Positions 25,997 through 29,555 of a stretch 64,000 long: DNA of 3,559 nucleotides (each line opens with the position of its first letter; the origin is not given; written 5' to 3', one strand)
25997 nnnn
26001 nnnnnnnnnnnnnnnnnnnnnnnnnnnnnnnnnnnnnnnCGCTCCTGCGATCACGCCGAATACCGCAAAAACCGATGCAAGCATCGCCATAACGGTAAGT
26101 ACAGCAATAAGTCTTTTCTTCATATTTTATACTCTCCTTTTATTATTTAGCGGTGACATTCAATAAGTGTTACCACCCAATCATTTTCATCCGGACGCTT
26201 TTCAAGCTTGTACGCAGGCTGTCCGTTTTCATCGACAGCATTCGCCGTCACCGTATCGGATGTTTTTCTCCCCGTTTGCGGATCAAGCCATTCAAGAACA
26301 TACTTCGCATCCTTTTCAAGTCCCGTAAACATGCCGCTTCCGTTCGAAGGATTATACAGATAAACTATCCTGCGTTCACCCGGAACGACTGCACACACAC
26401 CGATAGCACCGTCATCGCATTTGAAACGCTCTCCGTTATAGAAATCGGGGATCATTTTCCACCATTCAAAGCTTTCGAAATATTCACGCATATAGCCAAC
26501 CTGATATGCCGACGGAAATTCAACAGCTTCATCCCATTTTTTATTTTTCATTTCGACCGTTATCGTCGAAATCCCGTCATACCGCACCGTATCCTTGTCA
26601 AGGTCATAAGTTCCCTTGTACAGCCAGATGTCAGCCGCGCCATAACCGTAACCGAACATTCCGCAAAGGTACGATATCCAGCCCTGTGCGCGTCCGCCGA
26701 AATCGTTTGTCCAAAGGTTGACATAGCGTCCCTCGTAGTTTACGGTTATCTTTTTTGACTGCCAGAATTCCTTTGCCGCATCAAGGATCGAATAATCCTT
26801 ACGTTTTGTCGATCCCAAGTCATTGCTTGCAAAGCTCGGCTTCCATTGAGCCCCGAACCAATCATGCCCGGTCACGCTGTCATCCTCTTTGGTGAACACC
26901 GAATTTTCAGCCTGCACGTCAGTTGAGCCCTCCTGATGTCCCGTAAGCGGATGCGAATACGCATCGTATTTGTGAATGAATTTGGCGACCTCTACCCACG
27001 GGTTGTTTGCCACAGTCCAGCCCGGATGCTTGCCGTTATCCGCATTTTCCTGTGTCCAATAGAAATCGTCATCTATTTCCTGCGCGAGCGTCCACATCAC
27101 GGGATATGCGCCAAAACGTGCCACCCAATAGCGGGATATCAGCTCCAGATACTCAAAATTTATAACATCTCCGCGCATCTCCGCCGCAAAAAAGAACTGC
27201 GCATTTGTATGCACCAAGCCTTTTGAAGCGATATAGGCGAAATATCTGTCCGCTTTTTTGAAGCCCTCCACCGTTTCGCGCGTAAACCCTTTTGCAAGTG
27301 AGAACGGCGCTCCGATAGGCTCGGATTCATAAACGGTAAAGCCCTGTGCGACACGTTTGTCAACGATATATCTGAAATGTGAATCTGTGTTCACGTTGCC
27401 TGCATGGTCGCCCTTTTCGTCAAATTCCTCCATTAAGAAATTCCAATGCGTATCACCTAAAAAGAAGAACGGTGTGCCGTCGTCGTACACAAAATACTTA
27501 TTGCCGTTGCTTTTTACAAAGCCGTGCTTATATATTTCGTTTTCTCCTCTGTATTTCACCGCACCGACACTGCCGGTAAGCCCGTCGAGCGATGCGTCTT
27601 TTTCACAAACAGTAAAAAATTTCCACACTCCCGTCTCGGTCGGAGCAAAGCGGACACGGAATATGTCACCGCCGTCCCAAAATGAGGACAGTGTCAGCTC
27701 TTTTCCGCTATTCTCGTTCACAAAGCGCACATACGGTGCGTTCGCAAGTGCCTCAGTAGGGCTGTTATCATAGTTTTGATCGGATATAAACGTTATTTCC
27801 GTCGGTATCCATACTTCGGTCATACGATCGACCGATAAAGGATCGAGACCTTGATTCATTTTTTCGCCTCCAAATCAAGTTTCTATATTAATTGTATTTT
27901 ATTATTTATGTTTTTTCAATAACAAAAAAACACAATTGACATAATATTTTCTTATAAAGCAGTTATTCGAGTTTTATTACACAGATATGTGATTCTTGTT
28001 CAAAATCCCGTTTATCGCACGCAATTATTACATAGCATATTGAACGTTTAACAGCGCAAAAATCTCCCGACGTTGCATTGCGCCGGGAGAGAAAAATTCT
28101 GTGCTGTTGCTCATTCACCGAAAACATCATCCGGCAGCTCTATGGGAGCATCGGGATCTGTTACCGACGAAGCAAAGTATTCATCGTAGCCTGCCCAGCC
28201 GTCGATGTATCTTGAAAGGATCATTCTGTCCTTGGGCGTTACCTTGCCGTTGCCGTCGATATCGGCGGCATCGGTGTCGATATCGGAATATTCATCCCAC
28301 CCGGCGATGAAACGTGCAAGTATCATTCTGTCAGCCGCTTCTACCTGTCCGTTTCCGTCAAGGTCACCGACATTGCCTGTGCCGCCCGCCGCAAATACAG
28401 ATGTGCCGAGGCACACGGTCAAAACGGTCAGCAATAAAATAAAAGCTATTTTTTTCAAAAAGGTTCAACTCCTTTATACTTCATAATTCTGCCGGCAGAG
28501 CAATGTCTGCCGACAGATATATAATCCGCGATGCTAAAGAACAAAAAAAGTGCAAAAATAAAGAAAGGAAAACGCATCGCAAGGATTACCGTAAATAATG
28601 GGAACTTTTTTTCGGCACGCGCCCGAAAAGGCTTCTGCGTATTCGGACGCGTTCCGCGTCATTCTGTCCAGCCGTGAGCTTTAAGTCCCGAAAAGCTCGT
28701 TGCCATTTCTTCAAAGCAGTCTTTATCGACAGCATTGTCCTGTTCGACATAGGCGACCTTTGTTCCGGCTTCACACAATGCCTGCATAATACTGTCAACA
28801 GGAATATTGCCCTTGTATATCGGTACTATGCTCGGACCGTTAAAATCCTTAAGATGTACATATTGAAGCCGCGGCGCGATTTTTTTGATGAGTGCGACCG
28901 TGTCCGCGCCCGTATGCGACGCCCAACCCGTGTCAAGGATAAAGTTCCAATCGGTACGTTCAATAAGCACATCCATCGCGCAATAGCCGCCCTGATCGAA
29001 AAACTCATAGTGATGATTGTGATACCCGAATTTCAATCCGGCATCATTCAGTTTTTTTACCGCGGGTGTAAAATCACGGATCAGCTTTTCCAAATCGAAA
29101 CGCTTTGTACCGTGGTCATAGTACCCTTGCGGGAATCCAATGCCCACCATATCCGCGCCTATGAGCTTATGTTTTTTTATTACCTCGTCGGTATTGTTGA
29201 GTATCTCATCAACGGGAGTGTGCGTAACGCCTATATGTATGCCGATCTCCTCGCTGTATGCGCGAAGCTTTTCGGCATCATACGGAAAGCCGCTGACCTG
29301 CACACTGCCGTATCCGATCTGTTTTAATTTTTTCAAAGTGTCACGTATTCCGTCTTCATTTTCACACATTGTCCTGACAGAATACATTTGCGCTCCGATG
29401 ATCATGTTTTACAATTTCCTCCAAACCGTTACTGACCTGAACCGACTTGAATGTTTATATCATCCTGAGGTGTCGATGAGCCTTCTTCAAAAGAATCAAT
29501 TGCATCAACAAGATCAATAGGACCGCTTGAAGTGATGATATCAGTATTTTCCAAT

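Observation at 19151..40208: Glycan-type locus built around four DUF5060/DUF4038 (GH140-like) paralogues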

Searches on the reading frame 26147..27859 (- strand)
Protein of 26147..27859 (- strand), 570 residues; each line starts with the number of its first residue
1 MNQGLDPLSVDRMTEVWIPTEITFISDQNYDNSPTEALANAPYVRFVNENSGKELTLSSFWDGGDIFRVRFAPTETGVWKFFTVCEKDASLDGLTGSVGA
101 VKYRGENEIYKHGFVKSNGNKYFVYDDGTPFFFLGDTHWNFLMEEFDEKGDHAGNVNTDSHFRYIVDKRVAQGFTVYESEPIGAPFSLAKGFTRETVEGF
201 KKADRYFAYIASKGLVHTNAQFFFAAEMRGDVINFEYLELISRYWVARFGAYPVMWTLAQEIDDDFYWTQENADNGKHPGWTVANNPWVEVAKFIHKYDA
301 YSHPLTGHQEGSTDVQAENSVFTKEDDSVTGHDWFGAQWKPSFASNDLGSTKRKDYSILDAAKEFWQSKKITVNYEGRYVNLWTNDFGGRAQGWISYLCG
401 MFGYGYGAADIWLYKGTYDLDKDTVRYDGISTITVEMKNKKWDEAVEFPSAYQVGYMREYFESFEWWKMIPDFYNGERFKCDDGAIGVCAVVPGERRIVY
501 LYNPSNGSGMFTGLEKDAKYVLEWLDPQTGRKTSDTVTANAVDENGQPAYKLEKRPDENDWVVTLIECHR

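Call 3: search_protein_families(library=pfam, proteins=[window:26147-27859:-], max_evalue=0.01)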
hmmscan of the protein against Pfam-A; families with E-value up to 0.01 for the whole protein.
window:26147-27859:- (570 aa): 3 families
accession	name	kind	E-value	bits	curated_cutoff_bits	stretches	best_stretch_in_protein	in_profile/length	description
PF13204.13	Apiosidase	-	3.6e-32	112.7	26.5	1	118-468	2-320/320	Apiosidase-like, catalytic domain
PF16586.11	DUF5060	-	9.3e-13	48.7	27.2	1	15-84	3-68/70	Domain of unknown function (DUF5060)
PF12904.13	Collagen_bind_2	-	0.0088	16.3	22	0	497-565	27-91/92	Putative collagen-binding domain of a collagenase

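Call 28: search_protein_families(library=ncbifam, proteins=[window:26147-27859:-], max_evalue=0.01)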
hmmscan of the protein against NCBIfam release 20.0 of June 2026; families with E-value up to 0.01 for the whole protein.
window:26147-27859:- (570 aa): 0 families

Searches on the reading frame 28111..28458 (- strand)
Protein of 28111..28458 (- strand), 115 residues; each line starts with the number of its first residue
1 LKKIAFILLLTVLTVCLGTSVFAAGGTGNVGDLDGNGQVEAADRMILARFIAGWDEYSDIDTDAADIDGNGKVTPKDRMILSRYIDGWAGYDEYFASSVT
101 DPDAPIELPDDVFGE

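Call 57: search_protein_families(library=pfam, proteins=[window:28111-28458:-], max_evalue=0.1)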
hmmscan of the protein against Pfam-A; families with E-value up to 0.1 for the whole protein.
window:28111-28458:- (115 aa): 3 families
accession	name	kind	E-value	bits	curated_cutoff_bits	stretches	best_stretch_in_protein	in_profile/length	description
PF00404.24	Dockerin_1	-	9.6e-12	45.4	22.9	1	31-85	2-56/57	Dockerin type I domain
PF05119.17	Terminase_4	-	0.016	16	24.7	0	32-62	11-41/98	Phage terminase, small subunit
PF00036.39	EF-hand_1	-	0.034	14.1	25.4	0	64-76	8-20/29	EF hand domain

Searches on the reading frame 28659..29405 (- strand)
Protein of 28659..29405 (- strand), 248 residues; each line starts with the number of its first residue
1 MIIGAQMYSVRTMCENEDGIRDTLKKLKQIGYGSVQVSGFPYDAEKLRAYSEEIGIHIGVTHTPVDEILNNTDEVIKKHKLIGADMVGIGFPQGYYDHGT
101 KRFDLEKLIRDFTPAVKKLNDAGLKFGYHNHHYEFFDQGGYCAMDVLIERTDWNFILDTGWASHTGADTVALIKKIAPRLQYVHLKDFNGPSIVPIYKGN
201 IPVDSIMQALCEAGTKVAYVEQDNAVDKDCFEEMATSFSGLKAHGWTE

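Call 3: search_protein_families(library=pfam, proteins=[window:28659-29405:-], max_evalue=0.01)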
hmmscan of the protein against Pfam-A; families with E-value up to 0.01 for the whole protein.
window:28659-29405:- (248 aa): 1 family
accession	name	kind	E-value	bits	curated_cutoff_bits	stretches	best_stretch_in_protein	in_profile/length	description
PF01261.30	AP_endonuc_2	-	4.9e-11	43.2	31.1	1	25-222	2-229/249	Xylose isomerase-like TIM barrel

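Call 28: search_protein_families(library=ncbifam, proteins=[window:28659-29405:-], max_evalue=0.01)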
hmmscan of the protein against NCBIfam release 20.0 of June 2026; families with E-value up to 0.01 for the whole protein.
window:28659-29405:- (248 aa): 2 families
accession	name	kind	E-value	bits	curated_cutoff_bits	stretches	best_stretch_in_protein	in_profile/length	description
TIGR04379.1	myo_inos_iolE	equivalog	7.4e-12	45.4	290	1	104-188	127-212/290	myo-inosose-2 dehydratase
NF041277.1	coba_remo_CbiR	equivalog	0.0097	15.4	105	0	143-189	152-198/249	cobamide remodeling phosphodiesterase CbiR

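Call 90: find_homologous_proteins(query=window:28659-29405:-, max_evalue=0.00001)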
Query window:28659-29405:- (248 aa): 110 proteins with E <= 0.00001 among 554 candidates.
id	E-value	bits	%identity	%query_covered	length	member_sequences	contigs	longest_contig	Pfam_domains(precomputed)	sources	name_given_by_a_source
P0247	6.0e-167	571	99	100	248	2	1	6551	PF01261.31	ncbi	-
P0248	1.9e-94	334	58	100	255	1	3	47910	PF01261.31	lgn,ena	-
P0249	2.3e-94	333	57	100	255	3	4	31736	PF01261.31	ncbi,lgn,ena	-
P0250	3.4e-94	333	58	100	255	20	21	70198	PF01261.31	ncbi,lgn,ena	-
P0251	9.9e-92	325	59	98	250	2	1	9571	PF01261.31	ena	-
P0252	6.8e-91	322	57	100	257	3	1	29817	PF01261.31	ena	-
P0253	1.5e-90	321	58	100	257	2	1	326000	PF01261.31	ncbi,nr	ncbi:MAG: sugar phosphate isomerase/epimerase [Clostridiaceae bacterium]|nr:sugar phosphate isomeras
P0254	6.3e-90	319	58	100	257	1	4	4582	PF01261.31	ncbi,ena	-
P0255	1.1e-88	315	58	99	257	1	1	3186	PF01261.31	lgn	-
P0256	2.1e-87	311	57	100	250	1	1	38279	PF01261.31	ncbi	-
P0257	4.9e-87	309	56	100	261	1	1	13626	PF01261.31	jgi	jgi:sugar phosphate isomerase/epimerase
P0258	2.5e-86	307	56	100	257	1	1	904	PF01261.31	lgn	-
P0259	4.5e-85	303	55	100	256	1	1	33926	PF01261.31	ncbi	-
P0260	9.1e-85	302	54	100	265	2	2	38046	PF01261.31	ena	-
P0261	1.4e-84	301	56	99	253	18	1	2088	PF01261.31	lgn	-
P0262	1.7e-84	301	56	100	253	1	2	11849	PF01261.31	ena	-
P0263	2.1e-84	301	55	100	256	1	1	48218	PF01261.31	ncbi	-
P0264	2.7e-84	300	55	100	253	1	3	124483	PF01261.31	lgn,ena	-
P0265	3.6e-84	300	54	100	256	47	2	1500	PF01261.31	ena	-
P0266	4.8e-84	300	57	100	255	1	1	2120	PF01261.31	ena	-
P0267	8.1e-84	299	55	100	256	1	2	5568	PF01261.31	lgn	-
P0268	2.5e-83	297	53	100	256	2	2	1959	PF01261.31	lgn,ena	-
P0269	2.7e-83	297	56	100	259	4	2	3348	PF01261.31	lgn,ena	-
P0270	5.2e-83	296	56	100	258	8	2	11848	PF01261.31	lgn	-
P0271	5.5e-83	296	56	99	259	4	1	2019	PF01261.31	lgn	-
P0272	7.3e-83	296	55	100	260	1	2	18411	PF01261.31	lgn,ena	-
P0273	8.5e-83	296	53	100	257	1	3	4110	PF01261.31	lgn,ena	-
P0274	8.7e-83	295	53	100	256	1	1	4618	PF01261.31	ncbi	-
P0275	1.1e-82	295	53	100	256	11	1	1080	PF01261.31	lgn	-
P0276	1.6e-82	295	53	100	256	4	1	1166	PF01261.31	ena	-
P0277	2.1e-82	294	54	100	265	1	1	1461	PF01261.31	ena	-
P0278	2.7e-82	294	55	99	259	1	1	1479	PF01261.31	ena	-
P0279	7.8e-82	292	55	99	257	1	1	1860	PF01261.31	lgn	-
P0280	2.9e-81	291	54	100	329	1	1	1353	PF01261.31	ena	-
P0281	2.8e-80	287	54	99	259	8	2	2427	PF01261.31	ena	-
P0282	4.5e-80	287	53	100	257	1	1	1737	PF01261.31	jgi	-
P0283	5.0e-80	286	53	100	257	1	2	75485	PF01261.31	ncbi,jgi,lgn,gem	-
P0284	5.1e-80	286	55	99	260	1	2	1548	PF01261.31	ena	-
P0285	6.0e-80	286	55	100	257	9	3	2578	PF01261.31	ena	-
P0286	2.8e-79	284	53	100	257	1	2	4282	PF01261.31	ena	-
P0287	1.2e-78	282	51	100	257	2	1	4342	PF01261.31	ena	-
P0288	2.8e-78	281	53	100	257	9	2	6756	PF01261.31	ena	-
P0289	2.8e-78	281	53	99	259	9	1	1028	PF01261.31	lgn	-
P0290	7.0e-78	279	53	99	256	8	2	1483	PF01261.31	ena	-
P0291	1.0e-77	279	53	100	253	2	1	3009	PF01261.31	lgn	-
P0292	1.2e-77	279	54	99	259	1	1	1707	PF01261.31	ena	-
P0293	2.5e-77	278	51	100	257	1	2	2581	PF01261.31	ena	-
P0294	9.7e-77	276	53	99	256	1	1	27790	PF01261.31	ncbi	-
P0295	1.1e-76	276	51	99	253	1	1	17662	PF01261.31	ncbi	-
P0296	2.8e-76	274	53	99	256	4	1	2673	PF01261.31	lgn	-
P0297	3.1e-76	274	53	99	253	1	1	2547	PF01261.31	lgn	-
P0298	4.4e-76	274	51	100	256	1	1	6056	PF01261.31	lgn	-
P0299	9.1e-76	272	51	100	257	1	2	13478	PF01261.31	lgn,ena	-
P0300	1.4e-74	269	51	100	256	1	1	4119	PF01261.31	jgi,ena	-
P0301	6.3e-74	266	52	99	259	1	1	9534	PF01261.31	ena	-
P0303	1.0e-73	266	51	100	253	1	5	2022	PF01261.31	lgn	-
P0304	2.3e-73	265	51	99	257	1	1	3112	PF01261.31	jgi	-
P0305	3.8e-73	264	48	99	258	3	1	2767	PF01261.31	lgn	-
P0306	3.9e-73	264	51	99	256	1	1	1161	PF01261.31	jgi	-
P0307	8.6e-73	263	50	99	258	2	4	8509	PF01261.31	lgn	-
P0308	9.8e-73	263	50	99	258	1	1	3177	PF01261.31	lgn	-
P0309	1.8e-72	262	50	99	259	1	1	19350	PF01261.31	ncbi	-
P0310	2.4e-72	261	51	100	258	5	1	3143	PF01261.31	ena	-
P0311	2.8e-72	261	48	100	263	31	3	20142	PF01261.31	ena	-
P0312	2.9e-72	261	51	99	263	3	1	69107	PF01261.31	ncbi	-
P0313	3.2e-72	261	49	99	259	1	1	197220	PF01261.31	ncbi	-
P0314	7.4e-72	260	51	100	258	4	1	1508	PF01261.31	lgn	-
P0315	3.3e-71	258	48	100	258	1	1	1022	PF01261.31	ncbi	-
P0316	3.4e-71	257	51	99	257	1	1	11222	PF01261.31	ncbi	-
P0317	5.9e-71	257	51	99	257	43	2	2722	PF01261.31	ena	-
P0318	1.9e-70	255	46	100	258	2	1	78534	PF01261.31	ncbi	-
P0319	8.0e-70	253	48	99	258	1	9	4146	PF01261.31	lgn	-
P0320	2.9e-69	251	49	99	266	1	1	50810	PF01261.31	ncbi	-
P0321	4.4e-69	251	48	100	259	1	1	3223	PF01261.31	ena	-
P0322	5.3e-69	250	49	100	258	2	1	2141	PF01261.31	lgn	-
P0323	5.7e-69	250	48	99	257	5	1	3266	PF01261.31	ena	-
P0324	1.0e-68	249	47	99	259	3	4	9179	PF01261.31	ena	-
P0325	1.8e-67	245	48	99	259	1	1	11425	PF01261.31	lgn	-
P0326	2.9e-67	245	49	99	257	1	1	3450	PF01261.31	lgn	-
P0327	8.6e-52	194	54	68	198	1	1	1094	PF01261.31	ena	-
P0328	3.8e-49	185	41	99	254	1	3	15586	PF01261.31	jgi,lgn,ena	-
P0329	1.2e-48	184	41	98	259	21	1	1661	PF01261.31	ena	-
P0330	4.9e-48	182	43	98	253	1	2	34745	PF01261.31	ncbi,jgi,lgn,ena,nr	ncbi:MAG: sugar phosphate isomerase/epimerase [Oscillospiraceae bacterium]|nr:sugar phosphate isomer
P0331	1.8e-47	180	42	98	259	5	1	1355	PF01261.31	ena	-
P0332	2.6e-46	176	44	97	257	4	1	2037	PF01261.31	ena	-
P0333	4.4e-46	175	41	98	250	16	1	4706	PF01261.31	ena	-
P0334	1.9e-44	170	44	97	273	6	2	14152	PF01261.31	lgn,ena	-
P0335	4.5e-44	169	41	97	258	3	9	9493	PF01261.31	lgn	-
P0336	1.7e-42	163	40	97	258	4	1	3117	PF01261.31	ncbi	-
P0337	2.9e-41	159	38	99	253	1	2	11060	PF01261.31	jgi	-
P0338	6.0e-40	155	41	96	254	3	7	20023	PF01261.31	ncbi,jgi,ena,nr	ncbi:MAG: sugar phosphate isomerase/epimerase [Ruminococcaceae bacterium]|nr:sugar phosphate isomera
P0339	1.1e-39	154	39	92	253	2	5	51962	PF01261.31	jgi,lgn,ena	-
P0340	1.4e-38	151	38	99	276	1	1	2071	PF01261.31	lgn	-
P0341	1.9e-37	147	34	92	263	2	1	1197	PF01261.31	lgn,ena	-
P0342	1.6e-36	144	34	92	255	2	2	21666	PF01261.31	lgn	-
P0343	9.3e-36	141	36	92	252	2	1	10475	PF01261.31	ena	-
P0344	1.0e-35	141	39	98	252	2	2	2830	PF01261.31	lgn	-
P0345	5.6e-35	139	38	98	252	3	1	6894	PF01261.31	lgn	-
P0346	6.5e-35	139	37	99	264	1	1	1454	PF01261.31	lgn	-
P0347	9.2e-35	138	37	98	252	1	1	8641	PF01261.31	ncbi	-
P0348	5.0e-34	136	35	91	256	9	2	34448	PF01261.31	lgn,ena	-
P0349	7.1e-34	135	38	99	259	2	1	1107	PF01261.31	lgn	-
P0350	6.6e-33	132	36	98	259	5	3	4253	PF01261.31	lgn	-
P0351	5.8e-31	126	33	85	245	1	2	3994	PF01261.31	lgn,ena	-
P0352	2.9e-28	117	35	96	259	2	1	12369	PF01261.31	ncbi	-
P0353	1.9e-26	111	30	99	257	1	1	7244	PF01261.31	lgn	-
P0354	5.3e-26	109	40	68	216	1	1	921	PF21537.3,PF01261.31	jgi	jgi:sugar phosphate isomerase/epimerase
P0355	8.5e-14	69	31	96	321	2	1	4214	PF01261.31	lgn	-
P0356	2.8e-10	58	28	97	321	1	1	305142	PF01261.31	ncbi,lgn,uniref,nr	ncbi:sugar phosphate isomerase/epimerase [Murinocardiopsis flavida]|uniref:Sugar phosphate isomerase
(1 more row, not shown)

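Call 91: find_encoding_contigs(protein=P0253, flank=10000, max_places=1)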
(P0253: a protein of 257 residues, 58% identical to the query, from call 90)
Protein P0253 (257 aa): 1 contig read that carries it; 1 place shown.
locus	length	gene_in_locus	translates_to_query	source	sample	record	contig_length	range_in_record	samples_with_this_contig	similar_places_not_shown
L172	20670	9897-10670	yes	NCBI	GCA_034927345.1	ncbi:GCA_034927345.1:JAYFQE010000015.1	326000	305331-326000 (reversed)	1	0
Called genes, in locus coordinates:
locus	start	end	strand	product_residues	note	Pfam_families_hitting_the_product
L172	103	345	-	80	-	PF13173:AAA_14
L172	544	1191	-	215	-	-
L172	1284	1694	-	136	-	-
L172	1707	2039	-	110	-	-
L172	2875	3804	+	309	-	PF00528:BPD_transp_1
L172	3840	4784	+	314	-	-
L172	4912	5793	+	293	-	PF00528:BPD_transp_1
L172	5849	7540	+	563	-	PF13416:SBP_bac_8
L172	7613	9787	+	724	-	PF17853:GGDEF_2, PF12833:HTH_18, PF00165:HTH_AraC (weak)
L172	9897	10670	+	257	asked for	PF01261:AP_endonuc_2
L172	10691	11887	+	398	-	PF01408:GFO_IDH_MocA, PF02894:GFO_IDH_MocA_C, PF22725:GFO_IDH_MocA_C3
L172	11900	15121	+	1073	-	PF19773:DUF6259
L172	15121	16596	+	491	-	PF04616:Glyco_hydro_43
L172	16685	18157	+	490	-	PF01266:DAO, PF07992:Pyr_redox_2 (faint), PF04324:Fer2_BFD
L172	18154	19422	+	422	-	PF00070:Pyr_redox (faint), PF00890:FAD_binding_2 (weak), PF01266:DAO (faint), PF03486:HI0933_like (faint), PF07992:Pyr_redox_2, PF12831:FAD_oxidored (weak), PF13450:NAD_binding_8 (weak), PF13738:Pyr_redox_3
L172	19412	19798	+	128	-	PF07892:DUF1667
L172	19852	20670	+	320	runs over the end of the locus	PF00389:2-Hacid_dh, PF02826:2-Hacid_dh_C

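Call 92: find_encoding_contigs(protein=P0313, flank=10000, max_places=1)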
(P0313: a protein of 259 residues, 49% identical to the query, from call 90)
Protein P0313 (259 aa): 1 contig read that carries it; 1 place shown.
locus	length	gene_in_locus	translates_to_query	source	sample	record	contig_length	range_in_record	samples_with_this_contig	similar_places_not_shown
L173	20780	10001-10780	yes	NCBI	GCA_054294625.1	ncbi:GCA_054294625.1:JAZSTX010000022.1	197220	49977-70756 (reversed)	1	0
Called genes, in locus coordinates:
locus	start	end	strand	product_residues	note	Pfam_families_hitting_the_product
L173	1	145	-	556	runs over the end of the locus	PF00753:Lactamase_B, PF23023:Anti-Pycsar_Apyc1 (faint), PF12706:Lactamase_B_2, PF22505:RNase_J_b_CASP, PF07521:RMMBL, PF17770:RNase_J_C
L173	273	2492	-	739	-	PF00483:NTP_transferase, PF12804:NTP_transf_3 (weak), PF00132:Hexapep (weak), PF25084:LbH_EIF2B, PF25087:GMPPB_C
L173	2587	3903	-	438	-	PF00004:AAA (weak), PF03266:NTPase_1 (faint), PF07728:AAA_5 (faint), PF13401:AAA_22 (faint), PF07724:AAA_2, PF00004:AAA (weak)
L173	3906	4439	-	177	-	PF00227:Proteasome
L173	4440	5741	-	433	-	PF01134:GIDA, PF01266:DAO (weak), PF13450:NAD_binding_8 (weak)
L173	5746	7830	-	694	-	PF01751:Toprim, PF01131:Topoisom_bac, PF01396:Zn_ribbon_Top1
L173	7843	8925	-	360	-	PF02481:DNA_processg_A, PF17782:WHD_DprA (weak)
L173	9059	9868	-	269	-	PF02311:AraC_binding, PF00165:HTH_AraC (faint), PF12833:HTH_18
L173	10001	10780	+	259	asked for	PF01261:AP_endonuc_2 (weak)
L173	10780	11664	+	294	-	PF01261:AP_endonuc_2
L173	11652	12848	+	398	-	PF01408:GFO_IDH_MocA, PF02894:GFO_IDH_MocA_C, PF22725:GFO_IDH_MocA_C3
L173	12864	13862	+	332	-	PF01408:GFO_IDH_MocA, PF02894:GFO_IDH_MocA_C, PF22725:GFO_IDH_MocA_C3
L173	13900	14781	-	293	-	PF00005:ABC_tran, PF02463:SMC_N (weak), PF13304:AAA_21 (faint)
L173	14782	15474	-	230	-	PF02463:SMC_N (weak), PF20720:nSTAND3 (faint), PF00005:ABC_tran, PF13175:AAA_15 (faint), PF13304:AAA_21 (faint)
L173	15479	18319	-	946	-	PF02687:FtsX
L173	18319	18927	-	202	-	-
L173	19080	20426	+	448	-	PF01938:TRAM, PF21579:PabTrmU54_TRAM_dom (weak), PF05958:tRNA_U5-meth_tr, PF05175:MTS (weak), PF03602:Cons_hypoth95 (weak), PF06325:PrmA (weak), PF02475:TRM5-TYW2_MTfase (weak), PF13847:Methyltransf_31, +2 more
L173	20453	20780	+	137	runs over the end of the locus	-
